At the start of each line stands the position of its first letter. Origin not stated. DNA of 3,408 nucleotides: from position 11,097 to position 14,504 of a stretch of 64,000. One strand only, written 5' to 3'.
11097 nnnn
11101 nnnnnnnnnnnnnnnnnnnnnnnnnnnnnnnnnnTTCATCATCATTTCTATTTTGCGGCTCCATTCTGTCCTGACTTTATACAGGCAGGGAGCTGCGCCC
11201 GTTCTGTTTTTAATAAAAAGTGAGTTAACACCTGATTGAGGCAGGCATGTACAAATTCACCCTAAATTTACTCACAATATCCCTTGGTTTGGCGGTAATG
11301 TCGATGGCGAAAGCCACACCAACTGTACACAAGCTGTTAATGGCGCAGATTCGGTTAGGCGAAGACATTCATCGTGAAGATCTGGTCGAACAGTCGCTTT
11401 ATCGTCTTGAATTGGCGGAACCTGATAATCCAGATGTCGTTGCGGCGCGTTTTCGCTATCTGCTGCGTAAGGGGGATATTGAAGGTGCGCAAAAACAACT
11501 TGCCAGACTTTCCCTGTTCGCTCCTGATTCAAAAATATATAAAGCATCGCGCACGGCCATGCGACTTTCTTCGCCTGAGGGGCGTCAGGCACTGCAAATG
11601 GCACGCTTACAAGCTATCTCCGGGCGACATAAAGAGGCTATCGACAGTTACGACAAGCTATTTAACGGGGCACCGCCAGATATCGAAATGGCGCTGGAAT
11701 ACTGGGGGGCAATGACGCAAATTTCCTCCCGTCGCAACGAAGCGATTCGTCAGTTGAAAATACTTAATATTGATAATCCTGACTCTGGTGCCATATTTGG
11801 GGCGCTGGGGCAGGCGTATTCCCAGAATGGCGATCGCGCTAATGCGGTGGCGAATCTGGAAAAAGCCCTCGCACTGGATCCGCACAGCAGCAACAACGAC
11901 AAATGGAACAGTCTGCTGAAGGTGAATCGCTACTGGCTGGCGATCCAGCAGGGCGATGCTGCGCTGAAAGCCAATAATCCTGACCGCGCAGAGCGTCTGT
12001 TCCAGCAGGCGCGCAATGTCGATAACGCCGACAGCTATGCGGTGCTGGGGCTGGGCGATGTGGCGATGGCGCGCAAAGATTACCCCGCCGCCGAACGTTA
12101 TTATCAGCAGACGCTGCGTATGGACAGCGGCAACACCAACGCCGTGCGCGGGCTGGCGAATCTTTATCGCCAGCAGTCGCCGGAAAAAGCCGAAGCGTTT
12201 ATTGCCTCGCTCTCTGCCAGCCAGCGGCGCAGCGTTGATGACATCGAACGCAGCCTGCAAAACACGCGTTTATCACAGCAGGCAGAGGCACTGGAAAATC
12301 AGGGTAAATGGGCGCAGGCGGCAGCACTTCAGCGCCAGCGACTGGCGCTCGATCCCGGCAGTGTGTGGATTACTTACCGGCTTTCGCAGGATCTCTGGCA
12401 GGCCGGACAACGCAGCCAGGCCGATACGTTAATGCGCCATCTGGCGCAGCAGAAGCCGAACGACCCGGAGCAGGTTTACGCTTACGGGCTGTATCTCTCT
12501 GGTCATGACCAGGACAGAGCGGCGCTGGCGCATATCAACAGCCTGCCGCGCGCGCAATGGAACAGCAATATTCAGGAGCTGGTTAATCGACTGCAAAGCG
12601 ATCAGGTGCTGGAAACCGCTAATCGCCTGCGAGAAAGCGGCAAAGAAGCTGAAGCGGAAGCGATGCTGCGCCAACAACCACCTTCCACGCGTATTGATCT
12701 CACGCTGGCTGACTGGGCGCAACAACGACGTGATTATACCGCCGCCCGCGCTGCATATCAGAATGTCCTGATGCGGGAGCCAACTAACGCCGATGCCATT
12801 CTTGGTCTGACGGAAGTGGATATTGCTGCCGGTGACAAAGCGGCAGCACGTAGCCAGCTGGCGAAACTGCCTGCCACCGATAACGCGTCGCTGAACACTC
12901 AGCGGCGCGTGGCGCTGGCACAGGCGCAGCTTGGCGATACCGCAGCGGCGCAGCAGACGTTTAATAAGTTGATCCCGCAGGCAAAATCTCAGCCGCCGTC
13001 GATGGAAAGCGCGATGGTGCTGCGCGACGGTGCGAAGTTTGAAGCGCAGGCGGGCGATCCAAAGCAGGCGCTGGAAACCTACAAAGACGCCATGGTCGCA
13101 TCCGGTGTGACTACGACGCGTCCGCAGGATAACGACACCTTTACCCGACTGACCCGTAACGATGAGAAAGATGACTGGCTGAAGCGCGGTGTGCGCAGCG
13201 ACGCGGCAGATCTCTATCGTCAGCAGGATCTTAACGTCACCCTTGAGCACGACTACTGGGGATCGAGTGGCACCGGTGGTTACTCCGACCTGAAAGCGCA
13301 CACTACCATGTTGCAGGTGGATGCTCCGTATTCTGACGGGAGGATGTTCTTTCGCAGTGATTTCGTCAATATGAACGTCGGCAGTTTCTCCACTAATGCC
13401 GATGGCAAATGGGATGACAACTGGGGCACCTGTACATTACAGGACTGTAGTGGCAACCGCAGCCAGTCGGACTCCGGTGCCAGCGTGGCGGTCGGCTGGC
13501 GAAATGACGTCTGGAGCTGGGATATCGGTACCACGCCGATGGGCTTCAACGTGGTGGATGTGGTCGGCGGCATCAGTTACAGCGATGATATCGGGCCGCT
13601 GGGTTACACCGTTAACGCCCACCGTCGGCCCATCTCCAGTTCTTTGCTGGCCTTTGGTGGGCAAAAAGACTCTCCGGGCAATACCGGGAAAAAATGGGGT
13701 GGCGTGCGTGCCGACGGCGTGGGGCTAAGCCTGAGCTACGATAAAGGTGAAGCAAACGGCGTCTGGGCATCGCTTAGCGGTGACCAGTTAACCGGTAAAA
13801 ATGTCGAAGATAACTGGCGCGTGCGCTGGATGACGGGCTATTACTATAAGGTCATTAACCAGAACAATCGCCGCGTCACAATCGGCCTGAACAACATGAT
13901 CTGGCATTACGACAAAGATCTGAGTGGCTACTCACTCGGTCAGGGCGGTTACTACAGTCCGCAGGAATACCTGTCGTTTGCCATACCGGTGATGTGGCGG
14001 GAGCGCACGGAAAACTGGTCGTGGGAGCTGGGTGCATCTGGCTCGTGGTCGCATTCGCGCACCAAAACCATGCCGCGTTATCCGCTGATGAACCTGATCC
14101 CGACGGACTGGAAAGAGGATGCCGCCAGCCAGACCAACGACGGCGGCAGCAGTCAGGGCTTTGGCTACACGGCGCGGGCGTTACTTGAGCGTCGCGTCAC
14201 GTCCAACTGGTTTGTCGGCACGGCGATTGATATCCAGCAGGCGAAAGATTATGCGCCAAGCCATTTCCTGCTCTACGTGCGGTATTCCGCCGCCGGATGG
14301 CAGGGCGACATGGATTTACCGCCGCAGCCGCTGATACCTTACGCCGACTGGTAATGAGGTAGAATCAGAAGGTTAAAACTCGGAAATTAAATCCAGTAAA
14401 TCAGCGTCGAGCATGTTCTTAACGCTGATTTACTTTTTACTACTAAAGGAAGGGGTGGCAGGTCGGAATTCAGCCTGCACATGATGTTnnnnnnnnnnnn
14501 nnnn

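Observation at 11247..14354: BcsC-like gene is compositionally chimeric with a sharp switch near 11.8 kb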

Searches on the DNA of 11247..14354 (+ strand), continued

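Call 23: search_dna_similar(query=window:11247-14354:+, collection=plasmids, mode=near, max_rows=30, rows=spread)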
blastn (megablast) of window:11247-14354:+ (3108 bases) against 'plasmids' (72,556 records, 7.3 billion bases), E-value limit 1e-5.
Records with a match: 134; places in all: 135; records where one place covers at least 80% of the query: 129.
Best place of each record, by identity: 95-99% 67; 90-95% 63; 60-80% 4.
By first word of the organism name: Escherichia 129; Klebsiella 2; Shigella 1; Enterobacter 1; Salmonella 1.
By predicted mobility (MOB-suite, as given by PLSDB): mobilizable 73; non-mobilizable 58; conjugative 3.
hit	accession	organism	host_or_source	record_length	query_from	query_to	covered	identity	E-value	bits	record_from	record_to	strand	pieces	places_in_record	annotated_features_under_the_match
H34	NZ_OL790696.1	Escherichia coli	-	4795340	553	3108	82%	95.2%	0e+0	4045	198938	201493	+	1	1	none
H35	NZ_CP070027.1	Escherichia coli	Homo sapiens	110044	553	3098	82%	95.1%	0e+0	4015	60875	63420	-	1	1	bcsC: cellulose synthase complex outer membrane protein BcsC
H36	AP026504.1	Escherichia coli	whole organism,animal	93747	553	3098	82%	95.1%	0e+0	4010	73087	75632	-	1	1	cellulose biosynthesis protein BcsC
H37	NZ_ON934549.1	Escherichia coli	-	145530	553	3098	82%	95.1%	0e+0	4010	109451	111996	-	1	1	bcsC: cellulose synthase complex outer membrane protein BcsC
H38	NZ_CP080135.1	Escherichia coli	chicken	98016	553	3098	82%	95.1%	0e+0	4004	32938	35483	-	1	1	bcsC: cellulose synthase complex outer membrane protein BcsC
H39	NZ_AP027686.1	Escherichia coli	-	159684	553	3098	82%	95.1%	0e+0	4004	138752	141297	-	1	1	bcsC: cellulose synthase complex outer membrane protein BcsC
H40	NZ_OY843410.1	Escherichia coli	hen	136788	553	3098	82%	95.0%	0e+0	3999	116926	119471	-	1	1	bcsC: cellulose synthase complex outer membrane protein BcsC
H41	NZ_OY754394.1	Escherichia coli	broiler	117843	553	3098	82%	95.0%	0e+0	3999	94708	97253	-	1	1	bcsC: cellulose synthase complex outer membrane protein BcsC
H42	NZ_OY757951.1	Escherichia coli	hen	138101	553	3098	82%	95.0%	0e+0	3999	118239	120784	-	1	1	bcsC: cellulose synthase complex outer membrane protein BcsC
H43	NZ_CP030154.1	Escherichia coli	single cell,chicken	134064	553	3095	82%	95.1%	0e+0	4010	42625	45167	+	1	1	bcsC: cellulose synthase complex outer membrane protein BcsC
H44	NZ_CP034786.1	Escherichia coli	cell culture,feces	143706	553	3098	82%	95.0%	0e+0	3993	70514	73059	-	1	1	bcsC: cellulose synthase complex outer membrane protein BcsC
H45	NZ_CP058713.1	Escherichia coli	Manis javanica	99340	553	3095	82%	95.1%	0e+0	4004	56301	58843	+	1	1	bcsC: cellulose synthase complex outer membrane protein BcsC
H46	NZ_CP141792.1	Escherichia coli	duck,mixed culture,fece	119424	553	3095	82%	95.1%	0e+0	4004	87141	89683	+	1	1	bcsC: cellulose synthase complex outer membrane protein BcsC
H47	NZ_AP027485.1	Escherichia coli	Homo sapiens,whole organism,feces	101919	553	3095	82%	95.1%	0e+0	4004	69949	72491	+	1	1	bcsC: cellulose synthase complex outer membrane protein BcsC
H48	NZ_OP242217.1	Escherichia coli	Homo sapiens,stool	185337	553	3095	82%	95.0%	0e+0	3999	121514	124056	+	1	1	bcsC: cellulose synthase complex outer membrane protein BcsC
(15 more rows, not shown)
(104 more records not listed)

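Call 30: search_dna_similar(query=L005:10400-10805:+, collection=ecoli_genomes, mode=distant, max_rows=8)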
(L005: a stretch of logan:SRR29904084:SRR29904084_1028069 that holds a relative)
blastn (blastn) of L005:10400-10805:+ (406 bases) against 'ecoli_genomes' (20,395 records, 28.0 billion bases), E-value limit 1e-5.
Records with a match: 5424; places in all: 5428; records where one place covers at least 80% of the query: 5424.
Genomes with a match: 5422 of 5426; with a place that covers at least 80% of the query: 5422. Places per genome that has any: lowest 1, median 1, highest 3. On chromosomes: 5415 places; on plasmids: 13.
Best place of each record, by identity: 80-90% 857; 60-80% 4567.
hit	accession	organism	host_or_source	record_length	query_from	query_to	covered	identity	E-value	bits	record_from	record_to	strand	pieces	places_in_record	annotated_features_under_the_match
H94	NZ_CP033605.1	Escherichia coli O157:H7 strain TR01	Cattle carcass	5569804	1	406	100%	80.3%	8e-99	369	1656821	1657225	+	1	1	rssA: patatin-like phospholipase RssA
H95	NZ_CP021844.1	Escherichia coli strain EC1515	Homo sapiens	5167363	1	406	100%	80.3%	8e-99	369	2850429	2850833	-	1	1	rssA: patatin-like phospholipase RssA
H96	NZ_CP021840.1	Escherichia coli strain EC974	Homo sapiens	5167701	1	406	100%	80.3%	8e-99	369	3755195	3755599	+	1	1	rssA: patatin-like phospholipase RssA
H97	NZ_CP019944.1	Escherichia coli strain DSM 103246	chicken carcass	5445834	1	406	100%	80.3%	8e-99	369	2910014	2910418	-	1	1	rssA: patatin-like phospholipase RssA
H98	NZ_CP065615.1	Escherichia coli strain FDAARGOS_943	missing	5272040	1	406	100%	80.3%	8e-99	369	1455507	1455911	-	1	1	rssA: patatin-like phospholipase RssA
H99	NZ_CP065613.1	Escherichia coli strain FDAARGOS_944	missing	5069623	1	406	100%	80.3%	8e-99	369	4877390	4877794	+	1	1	rssA: patatin-like phospholipase RssA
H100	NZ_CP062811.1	Escherichia coli strain Res13-Sevr-PER07-33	Sus scrofa domesticus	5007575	1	406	100%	80.3%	8e-99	369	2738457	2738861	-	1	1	rssA: patatin-like phospholipase RssA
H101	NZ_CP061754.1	Escherichia coli O18ac:H14 strain 873.10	Bos taurus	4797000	1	406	100%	80.3%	8e-99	369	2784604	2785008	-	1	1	rssA: patatin-like phospholipase RssA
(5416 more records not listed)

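Call 31: get_annotated_region(hit=H94, flank=1500)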
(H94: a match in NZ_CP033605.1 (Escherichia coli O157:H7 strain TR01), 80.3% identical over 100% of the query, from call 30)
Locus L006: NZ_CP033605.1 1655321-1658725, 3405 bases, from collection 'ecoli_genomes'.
description: Escherichia coli O157:H7 strain TR01 chromosome, complete genome
organism: Escherichia coli O157:H7 strain TR01 (NCBI taxid 83334)
replicon: chromosome; assembly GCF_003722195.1
host: -; source: Cattle carcass; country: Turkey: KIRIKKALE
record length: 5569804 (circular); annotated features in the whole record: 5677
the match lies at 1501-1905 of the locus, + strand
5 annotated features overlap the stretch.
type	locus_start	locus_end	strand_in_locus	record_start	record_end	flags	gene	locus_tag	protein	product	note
CDS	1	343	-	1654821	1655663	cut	purU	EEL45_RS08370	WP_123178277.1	formyltetrahydrofolate deformylase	-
CDS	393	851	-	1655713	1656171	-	ychJ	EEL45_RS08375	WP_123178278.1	YchJ family protein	-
CDS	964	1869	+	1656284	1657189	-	rssA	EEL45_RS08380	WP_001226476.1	patatin-like phospholipase RssA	-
CDS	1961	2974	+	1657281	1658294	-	rssB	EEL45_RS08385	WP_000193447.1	two-component system response regulator RssB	-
CDS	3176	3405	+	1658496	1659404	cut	galU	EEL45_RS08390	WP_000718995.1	UTP--glucose-1-phosphate uridylyltransferase GalU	-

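Call 32: search_dna_similar(query=L005:1-1445:+, collection=ecoli_genomes, mode=distant, max_rows=8)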
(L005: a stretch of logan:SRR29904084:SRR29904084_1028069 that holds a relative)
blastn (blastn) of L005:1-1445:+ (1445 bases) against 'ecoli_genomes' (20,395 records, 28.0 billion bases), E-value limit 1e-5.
Records with a match: 5424; places in all: 5449; records where one place covers at least 80% of the query: 0.
Genomes with a match: 5424 of 5426; with a place that covers at least 80% of the query: 0. Places per genome that has any: lowest 1, median 1, highest 2. On chromosomes: 5442 places; on plasmids: 7.
Best place of each record, by identity: 80-90% 1060; 60-80% 4364.
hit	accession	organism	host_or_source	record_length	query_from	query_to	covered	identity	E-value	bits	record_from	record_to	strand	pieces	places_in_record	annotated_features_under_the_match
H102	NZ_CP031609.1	Escherichia coli strain N3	Homo sapiens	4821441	388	1443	73%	73.8%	0e+0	646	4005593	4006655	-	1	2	none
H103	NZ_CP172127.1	Escherichia coli strain GF43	chicken meat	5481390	388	1443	73%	73.8%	0e+0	646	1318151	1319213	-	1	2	none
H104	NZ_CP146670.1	Escherichia coli strain MS 21-1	Homo sapiens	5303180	374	1443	74%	72.6%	4e-160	575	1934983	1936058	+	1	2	none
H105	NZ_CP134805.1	Escherichia coli strain E7-1N7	agricultural environment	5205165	374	1443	74%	72.5%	1e-159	572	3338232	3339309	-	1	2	none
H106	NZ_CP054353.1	Escherichia coli strain SCU-172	Homo sapiens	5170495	374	1443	74%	72.5%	4e-160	574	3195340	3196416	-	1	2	none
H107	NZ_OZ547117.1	Escherichia coli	Homo sapiens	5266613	374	1443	74%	72.5%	4e-160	574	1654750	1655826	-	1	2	none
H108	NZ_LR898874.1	Escherichia coli strain MSB1_4I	Homo sapiens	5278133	374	1443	74%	72.5%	4e-160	574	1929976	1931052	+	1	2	none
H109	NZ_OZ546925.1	Escherichia coli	Homo sapiens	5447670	374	1443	74%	72.4%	2e-158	570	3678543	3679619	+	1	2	none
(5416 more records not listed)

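Call 87: search_dna_similar(query=window:12578-14033:+, collection=ecoli_genomes, mode=near, max_rows=12)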
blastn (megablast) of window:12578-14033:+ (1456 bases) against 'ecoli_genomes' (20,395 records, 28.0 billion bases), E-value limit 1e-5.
Records with a match: 5542; places in all: 5560; records where one place covers at least 80% of the query: 5439.
Genomes with a match: 5416 of 5426; with a place that covers at least 80% of the query: 5313. Places per genome that has any: lowest 1, median 1, highest 3. On chromosomes: 5433 places; on plasmids: 127.
Best place of each record, by identity: >=99% 2; 95-99% 5428; 90-95% 112.
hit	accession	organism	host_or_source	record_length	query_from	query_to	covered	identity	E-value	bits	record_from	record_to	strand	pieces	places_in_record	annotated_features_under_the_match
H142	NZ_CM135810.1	Escherichia coli strain WGI31CT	green ice lettuce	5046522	1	1455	100%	97.5%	0e+0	2483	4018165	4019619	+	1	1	bcsC: cellulose synthase complex outer membrane protein BcsC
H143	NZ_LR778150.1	Escherichia coli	water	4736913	1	1455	100%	97.5%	0e+0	2483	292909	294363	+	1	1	bcsC: cellulose synthase complex outer membrane protein BcsC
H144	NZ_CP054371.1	Escherichia coli strain SCU-316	Homo sapiens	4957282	1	1455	100%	97.4%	0e+0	2477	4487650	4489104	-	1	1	bcsC: cellulose synthase complex outer membrane protein BcsC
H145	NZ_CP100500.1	Escherichia coli strain LH50-c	Gallus gallus domesticus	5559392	1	1455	100%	97.4%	0e+0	2477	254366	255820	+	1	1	bcsC: cellulose synthase complex outer membrane protein BcsC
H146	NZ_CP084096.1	Escherichia coli O78 strain 3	Homo sapiens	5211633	1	1455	100%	97.4%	0e+0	2477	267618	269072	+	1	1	bcsC: cellulose synthase complex outer membrane protein BcsC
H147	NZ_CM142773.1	Escherichia coli strain GPEC1446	chicken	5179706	1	1455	100%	97.4%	0e+0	2477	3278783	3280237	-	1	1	bcsC: cellulose synthase complex outer membrane protein BcsC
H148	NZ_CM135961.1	Escherichia coli strain YZ3E2001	Chicken feces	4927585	1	1455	100%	97.4%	0e+0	2477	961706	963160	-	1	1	bcsC: cellulose synthase complex outer membrane protein BcsC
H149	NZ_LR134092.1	Escherichia coli strain NCTC10444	Calf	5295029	1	1455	100%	97.4%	0e+0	2477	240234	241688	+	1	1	bcsC: cellulose synthase complex outer membrane protein BcsC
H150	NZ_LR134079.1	Escherichia coli strain NCTC9112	missing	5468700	1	1455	100%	97.4%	0e+0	2477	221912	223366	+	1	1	bcsC: cellulose synthase complex outer membrane protein BcsC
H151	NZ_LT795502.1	Escherichia coli strain KV7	Sus scrofa domestica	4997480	1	1455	100%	97.4%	0e+0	2477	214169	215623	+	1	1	bcsC: cellulose synthase complex outer membrane protein BcsC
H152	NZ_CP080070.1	Escherichia coli strain 19SZHZ713Rt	Homo sapiens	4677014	1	1456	100%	97.3%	0e+0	2468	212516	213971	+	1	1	bcsC: cellulose synthase complex outer membrane protein BcsC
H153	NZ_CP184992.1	Escherichia coli strain CUPS SST 5/1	Slaughterhouse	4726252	1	1456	100%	97.3%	0e+0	2468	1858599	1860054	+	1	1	bcsC: cellulose synthase complex outer membrane protein BcsC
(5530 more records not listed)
